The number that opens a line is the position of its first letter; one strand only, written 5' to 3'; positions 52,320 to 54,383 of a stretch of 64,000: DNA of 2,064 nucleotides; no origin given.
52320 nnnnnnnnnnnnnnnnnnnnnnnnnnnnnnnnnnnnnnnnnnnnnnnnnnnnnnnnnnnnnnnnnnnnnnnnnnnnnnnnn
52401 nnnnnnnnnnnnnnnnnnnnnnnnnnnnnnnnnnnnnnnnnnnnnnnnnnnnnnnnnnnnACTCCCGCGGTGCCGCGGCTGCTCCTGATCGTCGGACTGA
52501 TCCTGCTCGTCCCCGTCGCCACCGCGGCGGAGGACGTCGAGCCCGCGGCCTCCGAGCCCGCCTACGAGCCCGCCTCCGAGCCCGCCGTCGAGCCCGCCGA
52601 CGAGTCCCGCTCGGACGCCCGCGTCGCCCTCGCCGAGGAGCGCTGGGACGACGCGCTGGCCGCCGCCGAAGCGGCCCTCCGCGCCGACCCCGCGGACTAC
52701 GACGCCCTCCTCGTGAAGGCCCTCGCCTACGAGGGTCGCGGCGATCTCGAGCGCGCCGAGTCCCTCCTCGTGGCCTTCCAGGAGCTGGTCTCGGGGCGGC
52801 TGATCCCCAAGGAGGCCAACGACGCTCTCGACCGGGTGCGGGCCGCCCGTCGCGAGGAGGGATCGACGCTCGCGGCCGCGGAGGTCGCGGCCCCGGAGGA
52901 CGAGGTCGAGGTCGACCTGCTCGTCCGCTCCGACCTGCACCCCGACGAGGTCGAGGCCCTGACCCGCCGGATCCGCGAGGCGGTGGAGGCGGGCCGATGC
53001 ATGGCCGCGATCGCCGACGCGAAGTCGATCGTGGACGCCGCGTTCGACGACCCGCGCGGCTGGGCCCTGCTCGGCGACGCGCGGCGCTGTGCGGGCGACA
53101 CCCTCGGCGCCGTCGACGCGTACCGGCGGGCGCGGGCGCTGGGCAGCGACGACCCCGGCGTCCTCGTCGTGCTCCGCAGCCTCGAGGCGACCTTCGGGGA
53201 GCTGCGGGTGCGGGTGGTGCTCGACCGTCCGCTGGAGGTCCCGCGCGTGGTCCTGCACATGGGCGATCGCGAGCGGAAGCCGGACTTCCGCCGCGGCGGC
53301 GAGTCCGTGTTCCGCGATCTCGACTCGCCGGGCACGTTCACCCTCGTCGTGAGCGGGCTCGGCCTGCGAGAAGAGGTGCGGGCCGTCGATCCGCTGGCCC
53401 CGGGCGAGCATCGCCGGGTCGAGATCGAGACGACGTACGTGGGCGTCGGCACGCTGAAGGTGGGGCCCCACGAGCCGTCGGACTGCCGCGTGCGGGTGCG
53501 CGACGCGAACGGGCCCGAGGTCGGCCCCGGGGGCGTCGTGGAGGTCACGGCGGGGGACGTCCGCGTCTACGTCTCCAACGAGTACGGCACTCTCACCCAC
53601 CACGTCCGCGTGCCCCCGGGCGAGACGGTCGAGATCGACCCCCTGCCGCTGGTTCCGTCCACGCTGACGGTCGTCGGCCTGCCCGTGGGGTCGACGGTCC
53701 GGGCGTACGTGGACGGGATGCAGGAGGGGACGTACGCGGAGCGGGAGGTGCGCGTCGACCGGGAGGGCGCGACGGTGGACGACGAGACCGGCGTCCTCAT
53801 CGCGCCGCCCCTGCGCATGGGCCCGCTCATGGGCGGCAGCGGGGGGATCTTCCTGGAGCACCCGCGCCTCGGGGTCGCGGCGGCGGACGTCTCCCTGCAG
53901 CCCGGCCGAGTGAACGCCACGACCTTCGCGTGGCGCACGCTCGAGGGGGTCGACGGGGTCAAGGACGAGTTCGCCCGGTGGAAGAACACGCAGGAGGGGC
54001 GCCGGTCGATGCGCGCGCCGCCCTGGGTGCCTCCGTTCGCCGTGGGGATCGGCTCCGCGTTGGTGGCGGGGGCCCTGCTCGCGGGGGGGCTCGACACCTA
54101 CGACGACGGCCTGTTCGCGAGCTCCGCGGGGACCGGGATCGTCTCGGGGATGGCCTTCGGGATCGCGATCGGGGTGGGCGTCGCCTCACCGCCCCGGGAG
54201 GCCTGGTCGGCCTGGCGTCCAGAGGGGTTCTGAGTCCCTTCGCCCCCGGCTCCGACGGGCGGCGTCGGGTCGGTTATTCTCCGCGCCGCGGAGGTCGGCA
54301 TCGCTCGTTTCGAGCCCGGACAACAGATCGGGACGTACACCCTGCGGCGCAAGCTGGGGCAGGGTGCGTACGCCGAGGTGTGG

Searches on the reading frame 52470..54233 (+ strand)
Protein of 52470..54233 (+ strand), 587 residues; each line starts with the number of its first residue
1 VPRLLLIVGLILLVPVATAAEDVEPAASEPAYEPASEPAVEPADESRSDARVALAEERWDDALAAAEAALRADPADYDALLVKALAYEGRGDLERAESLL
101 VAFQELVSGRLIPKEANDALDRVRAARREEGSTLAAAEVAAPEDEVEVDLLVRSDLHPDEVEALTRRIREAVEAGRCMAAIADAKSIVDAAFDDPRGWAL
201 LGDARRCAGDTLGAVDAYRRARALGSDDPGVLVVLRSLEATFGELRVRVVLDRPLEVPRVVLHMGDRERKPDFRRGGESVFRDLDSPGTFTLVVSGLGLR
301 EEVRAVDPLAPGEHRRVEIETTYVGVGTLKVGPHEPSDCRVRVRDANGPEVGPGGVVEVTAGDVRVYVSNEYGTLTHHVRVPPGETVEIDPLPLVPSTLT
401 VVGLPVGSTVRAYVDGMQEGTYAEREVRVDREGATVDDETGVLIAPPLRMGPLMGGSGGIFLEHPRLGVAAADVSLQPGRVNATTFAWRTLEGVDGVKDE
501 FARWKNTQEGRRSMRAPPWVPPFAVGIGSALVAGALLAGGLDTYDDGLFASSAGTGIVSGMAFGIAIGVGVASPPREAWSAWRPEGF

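Call 69: search_protein_families(library=pfam, proteins=[window:52470-54233:+], max_evalue=0.001)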
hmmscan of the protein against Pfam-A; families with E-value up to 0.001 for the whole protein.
window:52470-54233:+ (587 aa): 5 families
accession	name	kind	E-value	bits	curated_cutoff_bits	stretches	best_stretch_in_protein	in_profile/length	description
PF13432.12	TPR_16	-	3.5e-08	34.2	32.7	1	50-99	4-53/65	Tetratricopeptide repeat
PF13428.12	TPR_14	-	5.8e-05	23.8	23.5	0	195-233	1-39/44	Tetratricopeptide repeat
PF14559.12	TPR_19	-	0.00017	22.3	25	1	53-100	1-48/68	Tetratricopeptide repeat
PF23914.1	TPR_CcmH_CycH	-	0.00019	21.7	42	0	193-233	48-88/158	Cytochrome c-type biogenesis protein H TPR domain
PF07719.23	TPR_2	-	0.00028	21.2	27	0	50-75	8-33/34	Tetratricopeptide repeat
